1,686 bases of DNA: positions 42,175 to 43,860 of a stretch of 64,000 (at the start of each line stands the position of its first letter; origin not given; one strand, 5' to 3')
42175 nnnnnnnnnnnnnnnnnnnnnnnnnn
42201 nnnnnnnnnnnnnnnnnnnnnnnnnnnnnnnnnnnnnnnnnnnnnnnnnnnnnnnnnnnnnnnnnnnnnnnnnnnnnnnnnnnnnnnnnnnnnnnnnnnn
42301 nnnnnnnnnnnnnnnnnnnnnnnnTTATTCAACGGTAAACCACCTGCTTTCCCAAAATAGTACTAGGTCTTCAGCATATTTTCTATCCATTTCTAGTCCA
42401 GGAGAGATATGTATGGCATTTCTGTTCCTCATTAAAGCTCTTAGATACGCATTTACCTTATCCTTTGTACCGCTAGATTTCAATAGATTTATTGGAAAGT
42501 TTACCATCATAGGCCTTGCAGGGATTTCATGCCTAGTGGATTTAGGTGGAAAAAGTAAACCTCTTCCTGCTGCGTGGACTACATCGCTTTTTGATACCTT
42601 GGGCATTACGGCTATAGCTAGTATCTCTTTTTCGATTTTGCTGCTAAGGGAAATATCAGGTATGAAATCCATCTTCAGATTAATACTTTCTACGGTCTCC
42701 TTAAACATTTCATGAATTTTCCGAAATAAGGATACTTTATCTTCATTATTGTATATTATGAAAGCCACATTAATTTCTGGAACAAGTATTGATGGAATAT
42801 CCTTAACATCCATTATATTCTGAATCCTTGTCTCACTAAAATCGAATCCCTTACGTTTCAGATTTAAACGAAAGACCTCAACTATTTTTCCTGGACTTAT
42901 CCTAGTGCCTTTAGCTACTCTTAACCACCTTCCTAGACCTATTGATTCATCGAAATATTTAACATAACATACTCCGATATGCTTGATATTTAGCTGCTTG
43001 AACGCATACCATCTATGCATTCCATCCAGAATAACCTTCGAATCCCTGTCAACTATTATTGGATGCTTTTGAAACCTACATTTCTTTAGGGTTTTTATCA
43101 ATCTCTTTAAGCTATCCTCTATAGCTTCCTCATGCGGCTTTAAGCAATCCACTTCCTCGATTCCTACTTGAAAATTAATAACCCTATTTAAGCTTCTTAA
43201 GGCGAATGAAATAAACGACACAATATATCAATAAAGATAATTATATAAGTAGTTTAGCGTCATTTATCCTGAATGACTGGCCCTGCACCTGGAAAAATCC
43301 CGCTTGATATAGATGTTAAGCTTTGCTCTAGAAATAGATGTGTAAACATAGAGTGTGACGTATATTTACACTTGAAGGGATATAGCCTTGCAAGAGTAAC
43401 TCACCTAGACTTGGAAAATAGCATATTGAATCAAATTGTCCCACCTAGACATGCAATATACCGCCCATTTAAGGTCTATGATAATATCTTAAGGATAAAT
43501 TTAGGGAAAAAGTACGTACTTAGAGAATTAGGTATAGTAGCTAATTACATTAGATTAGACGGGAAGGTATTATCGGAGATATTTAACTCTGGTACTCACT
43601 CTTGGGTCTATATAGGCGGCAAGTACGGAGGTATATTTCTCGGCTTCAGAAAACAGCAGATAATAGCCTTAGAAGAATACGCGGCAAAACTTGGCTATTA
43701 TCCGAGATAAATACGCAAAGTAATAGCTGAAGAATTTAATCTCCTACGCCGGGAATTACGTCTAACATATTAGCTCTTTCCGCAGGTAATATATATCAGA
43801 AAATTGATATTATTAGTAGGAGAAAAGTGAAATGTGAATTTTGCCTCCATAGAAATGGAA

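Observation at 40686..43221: Overlapping two-gene operon: ParB/Srx-fold protein followed by a wHTH + ATP-cone protein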

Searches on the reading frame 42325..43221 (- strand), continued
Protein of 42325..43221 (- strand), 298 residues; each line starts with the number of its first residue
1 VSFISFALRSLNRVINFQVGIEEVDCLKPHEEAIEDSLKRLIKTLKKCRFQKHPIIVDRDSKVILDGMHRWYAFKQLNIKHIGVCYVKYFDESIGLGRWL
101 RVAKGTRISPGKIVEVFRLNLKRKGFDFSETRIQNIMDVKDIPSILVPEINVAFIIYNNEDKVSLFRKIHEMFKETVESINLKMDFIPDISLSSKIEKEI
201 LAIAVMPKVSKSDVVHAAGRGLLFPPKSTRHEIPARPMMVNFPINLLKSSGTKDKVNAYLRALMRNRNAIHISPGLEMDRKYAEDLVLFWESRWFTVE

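Call 84: search_protein_families(library=pfam, proteins=[L035:6813-8006:+, L035:3326-3808:+, L035:2384-3310:+, L035:644-2371:+, L028:6484-7710:-, L049:5252-6421:+, L056:775-2112:+, L044:3-1256:+, L008:2679-4418:+, L033:1388-2428:+], max_evalue=0.001)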
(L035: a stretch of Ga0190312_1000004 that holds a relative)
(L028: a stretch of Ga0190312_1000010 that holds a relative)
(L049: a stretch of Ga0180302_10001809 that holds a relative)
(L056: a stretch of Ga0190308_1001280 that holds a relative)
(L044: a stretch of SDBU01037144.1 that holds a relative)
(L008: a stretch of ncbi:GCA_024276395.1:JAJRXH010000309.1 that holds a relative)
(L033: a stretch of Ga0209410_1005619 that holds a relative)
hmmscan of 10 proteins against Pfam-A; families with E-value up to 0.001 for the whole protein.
L035:6813-8006:+ (397 aa): 4 families
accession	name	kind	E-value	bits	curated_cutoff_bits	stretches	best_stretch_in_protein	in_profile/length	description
PF00266.25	Aminotran_5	-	8.4e-31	107.7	21.5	1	41-339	36-340/371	Aminotransferase class-V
PF00155.27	Aminotran_1_2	-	1.1e-10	41.7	19.7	1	52-230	46-248/361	Aminotransferase class I and II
PF01212.27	Beta_elim_lyase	-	3.7e-09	36.7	27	1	51-355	35-258/288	Beta-eliminating lyase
PF01053.26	Cys_Met_Meta_PP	-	9.2e-07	28.2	27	1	65-203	67-199/381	Cys/Met metabolism PLP-dependent enzyme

L035:3326-3808:+ (160 aa): 0 families

L035:2384-3310:+ (308 aa): 5 families
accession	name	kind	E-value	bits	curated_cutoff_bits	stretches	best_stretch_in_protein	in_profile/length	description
PF02826.25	2-Hacid_dh_C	-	1.5e-51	174.8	25.1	1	106-285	1-178/178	D-isomer specific 2-hydroxyacid dehydrogenase, NAD binding domain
PF00389.36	2-Hacid_dh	-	8.3e-33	113.4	24.6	1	4-307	1-124/134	D-isomer specific 2-hydroxyacid dehydrogenase, catalytic domain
PF03446.21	NAD_binding_2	-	2.6e-06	28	21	1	143-235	2-94/161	NAD binding domain of 6-phosphogluconate dehydrogenase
PF03807.23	F420_oxidored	-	9.7e-06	26.5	21.6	1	143-208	2-69/94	NADP oxidoreductase coenzyme F420-dependent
PF01262.27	AlaDh_PNT_C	-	4e-05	23.6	23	1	144-232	32-127/214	Alanine dehydrogenase/PNT, C-terminal domain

L035:644-2371:+ (575 aa): 0 families

L028:6484-7710:- (408 aa): 0 families

L049:5252-6421:+ (389 aa): 4 families
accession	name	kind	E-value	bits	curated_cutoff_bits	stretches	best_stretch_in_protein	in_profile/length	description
PF00266.25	Aminotran_5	-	6.7e-31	108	21.5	1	35-335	36-340/371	Aminotransferase class-V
PF00155.27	Aminotran_1_2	-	4.4e-08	33.2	19.7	1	39-172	46-187/361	Aminotransferase class I and II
PF01053.26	Cys_Met_Meta_PP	-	5.3e-07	29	27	1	58-197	66-199/381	Cys/Met metabolism PLP-dependent enzyme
PF01212.27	Beta_elim_lyase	-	7.8e-05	22.6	27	1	48-347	38-254/288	Beta-eliminating lyase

L056:775-2112:+ (445 aa): 3 families
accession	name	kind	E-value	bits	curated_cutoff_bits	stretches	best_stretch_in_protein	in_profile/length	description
PF01977.22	UbiD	-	2.3e-62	210.3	23.3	1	100-290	9-204/206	3-octaprenyl-4-hydroxybenzoate carboxy-lyase Rift-related domain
PF20696.2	UbiD_C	-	1.5e-29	103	24.2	1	296-414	2-127/127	3-octaprenyl-4-hydroxybenzoate carboxy-lyase C-terminal domain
PF20695.2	UbiD_N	-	1.1e-12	48.3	24.3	1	9-88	1-78/78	3-octaprenyl-4-hydroxybenzoate carboxy-lyase N-terminal domain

L044:3-1256:+ (417 aa): 2 families
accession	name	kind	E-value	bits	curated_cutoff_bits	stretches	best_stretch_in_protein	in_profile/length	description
PF13231.12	PMT_2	-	1e-06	29.5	26.1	1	34-182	4-159/160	Dolichyl-phosphate-mannose-protein mannosyltransferase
PF05208.19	ALG3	-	4.4e-06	26.8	23.6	1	105-190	126-211/358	ALG3 protein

L008:2679-4418:+ (579 aa): 5 families
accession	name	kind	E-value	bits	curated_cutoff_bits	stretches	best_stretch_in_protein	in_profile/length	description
PF13855.12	LRR_8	-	1.5e-42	143.6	27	10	349-408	2-61/61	Leucine rich repeat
PF12799.13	LRR_4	-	1.1e-29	102.2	27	3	252-296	1-42/44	Leucine Rich repeats (2 copies)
PF14580.12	LRR_9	-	2.6e-11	43.8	30.5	0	131-214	41-123/175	Leucine-rich repeat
PF13306.12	LRR_5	-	1.6e-10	41.4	27.7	0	226-324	32-124/127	BspA type Leucine rich repeat region (6 copies)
PF00560.39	LRR_1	-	5.2e-07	29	20.6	0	373-393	1-21/23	Leucine Rich Repeat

L033:1388-2428:+ (346 aa): 4 families
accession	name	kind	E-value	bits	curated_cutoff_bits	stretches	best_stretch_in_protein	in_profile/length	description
PF00107.32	ADH_zinc_N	-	1.9e-34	118.8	31.8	1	178-306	1-128/129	Zinc-binding dehydrogenase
PF08240.17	ADH_N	-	3.5e-32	111.2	23.5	1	27-139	2-103/104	Alcohol dehydrogenase GroES-like domain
PF16912.11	Glu_dehyd_C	-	1.3e-14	54.7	34.9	1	147-331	4-200/211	Glucose dehydrogenase C-terminus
PF13602.12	ADH_zinc_N_2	-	3.5e-13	51.1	27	1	211-334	1-125/134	Zinc-binding dehydrogenase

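Call 86: search_protein_families(library=pfam, proteins=[L035:3326-3808:+, L038:3283-3756:+, L035:644-2371:+, L028:3290-3841:-, L028:1732-3297:-, L049:2537-3352:-, L049:722-1288:+, L042:2-970:-, L028:6484-7710:-], max_evalue=0.1)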
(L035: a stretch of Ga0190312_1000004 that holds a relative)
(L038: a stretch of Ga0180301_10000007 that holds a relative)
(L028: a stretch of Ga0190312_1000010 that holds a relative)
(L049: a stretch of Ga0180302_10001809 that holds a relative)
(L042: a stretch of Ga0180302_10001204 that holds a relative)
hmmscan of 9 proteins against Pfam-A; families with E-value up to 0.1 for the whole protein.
L035:3326-3808:+ (160 aa): 1 family
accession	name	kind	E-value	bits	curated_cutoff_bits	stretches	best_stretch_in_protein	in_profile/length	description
PF04756.19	OST3_OST6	-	0.0014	18.6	27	1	42-154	179-292/294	OST3 / OST6 family, transporter family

L038:3283-3756:+ (157 aa): 1 family
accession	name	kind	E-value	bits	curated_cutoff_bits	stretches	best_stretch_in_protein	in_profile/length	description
PF04756.19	OST3_OST6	-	0.00019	21.4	27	1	38-149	180-292/294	OST3 / OST6 family, transporter family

L035:644-2371:+ (575 aa): 1 family
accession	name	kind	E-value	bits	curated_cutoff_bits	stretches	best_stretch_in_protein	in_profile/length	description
PF02646.22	RmuC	-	0.0057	16.2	26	1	258-348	194-283/291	RmuC family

L028:3290-3841:- (183 aa): 2 families
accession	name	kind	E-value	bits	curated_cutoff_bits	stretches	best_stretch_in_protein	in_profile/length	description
PF00857.26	Isochorismatase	-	1e-49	169.4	27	1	6-175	2-174/175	Isochorismatase domain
PF02602.20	HEM4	-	0.016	14.7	27.5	1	90-155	146-213/231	Uroporphyrinogen-III synthase HemD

L028:1732-3297:- (521 aa): 1 family
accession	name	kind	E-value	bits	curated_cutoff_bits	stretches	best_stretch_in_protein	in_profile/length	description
PF00232.24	Glyco_hydro_1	-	5e-73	246.5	22.6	2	129-506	93-452/453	Glycosyl hydrolase family 1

L049:2537-3352:- (271 aa): 2 families
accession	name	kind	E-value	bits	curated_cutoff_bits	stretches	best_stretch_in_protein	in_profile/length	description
PF01887.21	SAM_HAT_N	-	6.9e-54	182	26.3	1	10-155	1-145/145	SAM hydroxide adenosyltransferase N-terminal domain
PF20257.3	SAM_HAT_C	-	4.4e-25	88.3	25.5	1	180-266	1-83/84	SAM hydroxide adenosyltransferase C-terminal domain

L049:722-1288:+ (188 aa): 4 families
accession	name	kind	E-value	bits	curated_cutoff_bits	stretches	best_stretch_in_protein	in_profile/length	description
PF04266.20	ASCH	-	1e-16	61.9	21.2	1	10-107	1-102/103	ASCH domain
PF15648.12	Tox-REase-5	-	0.052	14.5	25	0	58-97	15-54/95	Restriction endonuclease fold toxin 5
PF18024.7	HTH_50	-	0.075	13.2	27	0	140-159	14-33/50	Helix-turn-helix domain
PF14203.11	TTRAP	-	0.097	13.3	27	0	77-118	15-56/62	Putative transposon-transfer assisting protein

L042:2-970:- (323 aa): 3 families
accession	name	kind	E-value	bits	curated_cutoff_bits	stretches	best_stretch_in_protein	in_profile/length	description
PF13378.12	MR_MLE_C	-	1.9e-29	103.4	29.4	1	152-316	8-179/219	Enolase C-terminal domain-like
PF02746.21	MR_MLE_N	-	1.9e-15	57.5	22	1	16-125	14-117/117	Mandelate racemase / muconate lactonizing enzyme, N-terminal domain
PF21508.2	MenC_N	-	0.072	13.7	27.3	0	25-72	23-67/94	MenC, N-terminal domain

L028:6484-7710:- (408 aa): 1 family
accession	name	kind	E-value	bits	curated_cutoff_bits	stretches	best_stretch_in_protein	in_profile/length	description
PF01896.25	DNA_primase_S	-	0.072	13.9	26.8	0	109-181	20-95/163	DNA primase small subunit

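Call 87: search_protein_families(library=ncbifam, proteins=[L035:6813-8006:+, L035:2384-3310:+, L049:5252-6421:+, L038:6741-7958:+, L038:2268-3278:+, L035:3326-3808:+, L035:644-2371:+], max_evalue=0.001)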
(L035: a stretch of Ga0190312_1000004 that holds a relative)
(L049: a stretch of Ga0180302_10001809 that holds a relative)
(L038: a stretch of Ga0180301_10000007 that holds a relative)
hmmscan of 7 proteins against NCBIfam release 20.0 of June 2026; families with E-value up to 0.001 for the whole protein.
L035:6813-8006:+ (397 aa): 38 families (the best 25 are shown)
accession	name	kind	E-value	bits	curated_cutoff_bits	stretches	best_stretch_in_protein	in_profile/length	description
NF046070.1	PyrdoxPyrvTramin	equivalog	6.5e-79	265.4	600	1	15-366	5-358/369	pyridoxamine--pyruvate transaminase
NF045640.1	AspGlyoxATaseBhcA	equivalog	3.3e-72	243.6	650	1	18-394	7-389/395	L-aspartate--glyoxylate aminotransferase BhcA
TIGR03301.1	PhnW-AepZ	equivalog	7e-68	229.6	360.8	1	17-365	1-350/355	2-aminoethylphosphonate aminotransferase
NF010006.0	PRK13479.1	equivalog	5.5e-47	160.6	296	1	13-367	3-358/369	2-aminoethylphosphonate--pyruvate transaminase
TIGR02326.1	transamin_PhnW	equivalog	7.9e-47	160.1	400.8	1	14-364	2-354/363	2-aminoethylphosphonate--pyruvate transaminase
TIGR01364.1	serC_1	equivalog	7e-15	54.7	443.6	1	40-277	37-261/358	phosphoserine transaminase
TIGR04343.1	egtE_PLP_lyase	equivalog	4.1e-13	48.9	400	1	60-222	66-222/370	ergothioneine biosynthesis PLP-dependent enzyme EgtE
TIGR01977.1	am_tr_V_EF2568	hypoth_equivalog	4.8e-13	48.9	377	1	47-219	43-216/376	cysteine desulfurase family protein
TIGR01979.1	sufS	subfamily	7.1e-12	44.9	475.1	1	104-223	125-241/403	SufS family cysteine desulfurase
NF003764.0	PRK05355.1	equivalog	9.8e-11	41.2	253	1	40-234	40-225/357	3-phosphoserine/phosphohydroxythreonine transaminase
NF040779.1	Sec_lyase_SclA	exception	1.8e-10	40.3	525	1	54-214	49-210/378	selenocysteine lyase SclA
TIGR03402.1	FeS_nifS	equivalog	3e-10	39.4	530.75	1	48-216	42-211/379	cysteine desulfurase NifS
TIGR01366.1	serC_3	equivalog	1.6e-09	37.4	401.65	1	40-230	33-213/361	phosphoserine transaminase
TIGR03235.1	DNA_S_dndA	equivalog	2.8e-08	33.4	480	1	110-218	111-215/353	cysteine desulfurase DndA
NF006810.0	PRK09331.1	subfamily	3.7e-08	32.5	301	1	77-227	92-247/397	Sep-tRNA:Cys-tRNA synthetase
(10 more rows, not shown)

L035:2384-3310:+ (308 aa): 22 families
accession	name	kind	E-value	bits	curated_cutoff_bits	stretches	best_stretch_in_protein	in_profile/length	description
TIGR01327.1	PGDH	equivalog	8.6e-94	315.2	454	1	3-308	1-302/525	phosphoglycerate dehydrogenase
NF008759.0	PRK11790.1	equivalog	1.2e-69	235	404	1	2-306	12-316/410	phosphoglycerate dehydrogenase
NF009714.1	PRK13243.1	equivalog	3.3e-67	227.2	455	1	3-305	4-311/332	glyoxylate reductase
NF005069.0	PRK06487.1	equivalog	1.1e-46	159.4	448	1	32-300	38-304/320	2-hydroxyacid dehydrogenase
NF006263.0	PRK08410.1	equivalog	2.5e-43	148.6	389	1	7-305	8-305/311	D-2-hydroxyacid dehydrogenase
NF005387.0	PRK06932.1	equivalog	1.4e-40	139.2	492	1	32-297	34-300/314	2-hydroxyacid dehydrogenase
NF005750.0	PRK07574.1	equivalog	2.7e-39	135.3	329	1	54-299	104-349/386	NAD-dependent formate dehydrogenase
NF000492.1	vanH_gen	exception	1.3e-37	129.6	540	1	47-302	47-306/312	D-lactate dehydrogenase VanH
NF011938.0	PRK15409.1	equivalog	3e-37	128.3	492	1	37-307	40-309/324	glyoxylate/hydroxypyruvate reductase GhrB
NF001309.0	PRK00257.1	equivalog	1e-34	120.2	434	1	38-306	33-277/379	4-phosphoerythronate dehydrogenase PdxB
NF041369.1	Dhydh_Halo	equivalog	5.1e-34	117.9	400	1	65-303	56-291/305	D-2-hydroxyacid dehydrogenase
NF000371.1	vanH_Agroup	exception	1.2e-31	110.1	700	1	65-304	72-313/322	VanH-A/VanH-Pt family D-lactate dehydrogenase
NF005027.0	PRK06436.1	equivalog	1.9e-31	109.3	261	1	31-303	20-276/303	2-hydroxyacid dehydrogenase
NF000128.1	vanH-Sc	exception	7.8e-29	100.8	650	1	65-260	87-271/337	D-lactate dehydrogenase VanH-Sc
NF000004.1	vanH-D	exception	2.1e-28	99.4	550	1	65-260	73-257/323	D-lactate dehydrogenase VanH-D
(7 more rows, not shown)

L049:5252-6421:+ (389 aa): 32 families (the best 25 are shown)
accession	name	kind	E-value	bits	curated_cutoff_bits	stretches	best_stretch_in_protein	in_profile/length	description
NF046070.1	PyrdoxPyrvTramin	equivalog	1.1e-76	258.1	600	1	10-350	6-347/369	pyridoxamine--pyruvate transaminase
NF045640.1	AspGlyoxATaseBhcA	equivalog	8.1e-73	245.6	650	1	12-383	7-382/395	L-aspartate--glyoxylate aminotransferase BhcA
TIGR03301.1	PhnW-AepZ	equivalog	2.1e-72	244.4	360.8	1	11-363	1-352/355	2-aminoethylphosphonate aminotransferase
NF010006.0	PRK13479.1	equivalog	4.4e-53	180.7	296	1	8-369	4-364/369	2-aminoethylphosphonate--pyruvate transaminase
TIGR02326.1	transamin_PhnW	equivalog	9.6e-52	176.3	400.8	1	9-363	3-357/363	2-aminoethylphosphonate--pyruvate transaminase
TIGR01979.1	sufS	subfamily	3.4e-13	49.2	475.1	1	63-218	84-242/403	SufS family cysteine desulfurase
TIGR01364.1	serC_1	equivalog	6.4e-13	48.3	443.6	1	34-274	37-262/358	phosphoserine transaminase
TIGR01977.1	am_tr_V_EF2568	hypoth_equivalog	1.2e-12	47.6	377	1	42-309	44-310/376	cysteine desulfurase family protein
TIGR01366.1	serC_3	equivalog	3.5e-12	46.2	401.65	1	34-344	33-336/361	phosphoserine transaminase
NF003764.0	PRK05355.1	equivalog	9.1e-11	41.3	253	1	34-339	40-328/357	3-phosphoserine/phosphohydroxythreonine transaminase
TIGR03402.1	FeS_nifS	equivalog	3.1e-09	36.1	530.75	1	45-206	45-207/379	cysteine desulfurase NifS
TIGR04343.1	egtE_PLP_lyase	equivalog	1.1e-08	34.4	400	1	63-220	75-226/370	ergothioneine biosynthesis PLP-dependent enzyme EgtE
TIGR03235.1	DNA_S_dndA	equivalog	2.6e-08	33.6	480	1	104-207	111-210/353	cysteine desulfurase DndA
NF040779.1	Sec_lyase_SclA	exception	8e-08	31.6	525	1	47-333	48-334/378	selenocysteine lyase SclA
NF002806.0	PRK02948.1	subfamily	2.9e-07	29.8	304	1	44-203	45-206/381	IscS subfamily cysteine desulfurase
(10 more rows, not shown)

L038:6741-7958:+ (405 aa): 38 families (the best 25 are shown)
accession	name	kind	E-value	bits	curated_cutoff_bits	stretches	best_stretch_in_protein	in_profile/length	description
NF046070.1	PyrdoxPyrvTramin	equivalog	1.1e-75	254.8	600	1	24-366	5-350/369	pyridoxamine--pyruvate transaminase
NF045640.1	AspGlyoxATaseBhcA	equivalog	7.1e-71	239.2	650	1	27-401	7-387/395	L-aspartate--glyoxylate aminotransferase BhcA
TIGR03301.1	PhnW-AepZ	equivalog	8.8e-70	235.8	360.8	1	26-374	1-350/355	2-aminoethylphosphonate aminotransferase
TIGR02326.1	transamin_PhnW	equivalog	1.5e-48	165.8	400.8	1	23-373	2-354/363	2-aminoethylphosphonate--pyruvate transaminase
NF010006.0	PRK13479.1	equivalog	7.3e-48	163.5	296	1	22-373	3-355/369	2-aminoethylphosphonate--pyruvate transaminase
TIGR01364.1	serC_1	equivalog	1e-14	54.2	443.6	1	50-281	38-256/358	phosphoserine transaminase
TIGR01977.1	am_tr_V_EF2568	hypoth_equivalog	4e-13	49.1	377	1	55-291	42-276/376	cysteine desulfurase family protein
TIGR04343.1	egtE_PLP_lyase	equivalog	5.7e-13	48.4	400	1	69-232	66-223/370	ergothioneine biosynthesis PLP-dependent enzyme EgtE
TIGR01979.1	sufS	subfamily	1.3e-12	47.3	475.1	1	92-233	102-242/403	SufS family cysteine desulfurase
NF003764.0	PRK05355.1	equivalog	9.4e-12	44.5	253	1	49-247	40-225/357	3-phosphoserine/phosphohydroxythreonine transaminase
TIGR03402.1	FeS_nifS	equivalog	4.2e-10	39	530.75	1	56-226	41-212/379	cysteine desulfurase NifS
TIGR01366.1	serC_3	equivalog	6.2e-10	38.8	401.65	1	49-275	33-251/361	phosphoserine transaminase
NF040779.1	Sec_lyase_SclA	exception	8e-09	34.9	525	1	63-309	49-296/378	selenocysteine lyase SclA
NF002806.0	PRK02948.1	subfamily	5e-08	32.3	304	1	57-225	43-213/381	IscS subfamily cysteine desulfurase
NF006810.0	PRK09331.1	subfamily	8.7e-08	31.3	301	1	85-233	91-244/397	Sep-tRNA:Cys-tRNA synthetase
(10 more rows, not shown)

L038:2268-3278:+ (336 aa): 26 families (the best 25 are shown)
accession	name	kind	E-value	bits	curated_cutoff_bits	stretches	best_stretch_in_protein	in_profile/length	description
TIGR01327.1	PGDH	equivalog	2e-94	317.3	454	1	29-335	1-303/525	phosphoglycerate dehydrogenase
NF008759.0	PRK11790.1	equivalog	2.6e-69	233.9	404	1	26-331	10-315/410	phosphoglycerate dehydrogenase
NF009714.1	PRK13243.1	equivalog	3.8e-66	223.7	455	1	29-333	4-313/332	glyoxylate reductase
NF005069.0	PRK06487.1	equivalog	4.8e-47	160.6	448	1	62-326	42-304/320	2-hydroxyacid dehydrogenase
NF006263.0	PRK08410.1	equivalog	2.4e-46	158.5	389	1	30-334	5-308/311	D-2-hydroxyacid dehydrogenase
NF011938.0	PRK15409.1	equivalog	1.6e-41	142.4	492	1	59-334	36-310/324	glyoxylate/hydroxypyruvate reductase GhrB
NF005750.0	PRK07574.1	equivalog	1.8e-39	135.9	329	1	80-325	104-349/386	NAD-dependent formate dehydrogenase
NF005387.0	PRK06932.1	equivalog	5.3e-39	134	492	1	70-326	45-303/314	2-hydroxyacid dehydrogenase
NF000492.1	vanH_gen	exception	1.3e-38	132.9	540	1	59-331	33-309/312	D-lactate dehydrogenase VanH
NF001309.0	PRK00257.1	equivalog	3e-36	125.2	434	1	65-333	34-278/379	4-phosphoerythronate dehydrogenase PdxB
NF041369.1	Dhydh_Halo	equivalog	9.3e-35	120.3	400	1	92-330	57-292/305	D-2-hydroxyacid dehydrogenase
NF005027.0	PRK06436.1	equivalog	1.2e-32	113.3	261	1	78-329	37-276/303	2-hydroxyacid dehydrogenase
NF000371.1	vanH_Agroup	exception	2.6e-31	109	700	1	89-336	70-319/322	VanH-A/VanH-Pt family D-lactate dehydrogenase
NF000004.1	vanH-D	exception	3.7e-31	108.4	550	1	42-287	22-258/323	D-lactate dehydrogenase VanH-D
NF000128.1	vanH-Sc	exception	2.3e-29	102.6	650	1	89-286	85-271/337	D-lactate dehydrogenase VanH-Sc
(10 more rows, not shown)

L035:3326-3808:+ (160 aa): 0 families

L035:644-2371:+ (575 aa): 0 families

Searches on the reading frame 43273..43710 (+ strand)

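Call 3: search_protein_families(library=pfam, proteins=[window:43273-43710:+], max_evalue=1)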
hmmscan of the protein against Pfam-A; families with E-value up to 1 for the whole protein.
window:43273-43710:+ (145 aa): 2 families
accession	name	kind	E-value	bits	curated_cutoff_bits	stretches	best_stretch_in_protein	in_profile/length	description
PF06366.19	FlhE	-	0.0039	17.6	25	1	9-73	42-101/106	Flagellar protein FlhE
PF16484.10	CPT_N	-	0.026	14.9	27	1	93-111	21-39/47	Carnitine O-palmitoyltransferase N-terminus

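Call 4: search_protein_families(library=ncbifam, proteins=[window:43273-43710:+], max_evalue=1)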
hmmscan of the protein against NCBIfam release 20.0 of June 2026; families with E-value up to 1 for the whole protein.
window:43273-43710:+ (145 aa): 1 family
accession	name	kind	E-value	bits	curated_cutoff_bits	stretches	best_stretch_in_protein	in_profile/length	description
NF047946.1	FlgBrkeFlhE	equivalog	0.027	14.2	150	1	10-28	63-81/126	flagellar protein FlhE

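Call 5: search_protein_families(library=padloc, proteins=[window:43273-43710:+], max_evalue=1)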
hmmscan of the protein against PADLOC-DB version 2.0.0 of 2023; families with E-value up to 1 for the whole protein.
window:43273-43710:+ (145 aa): 0 families
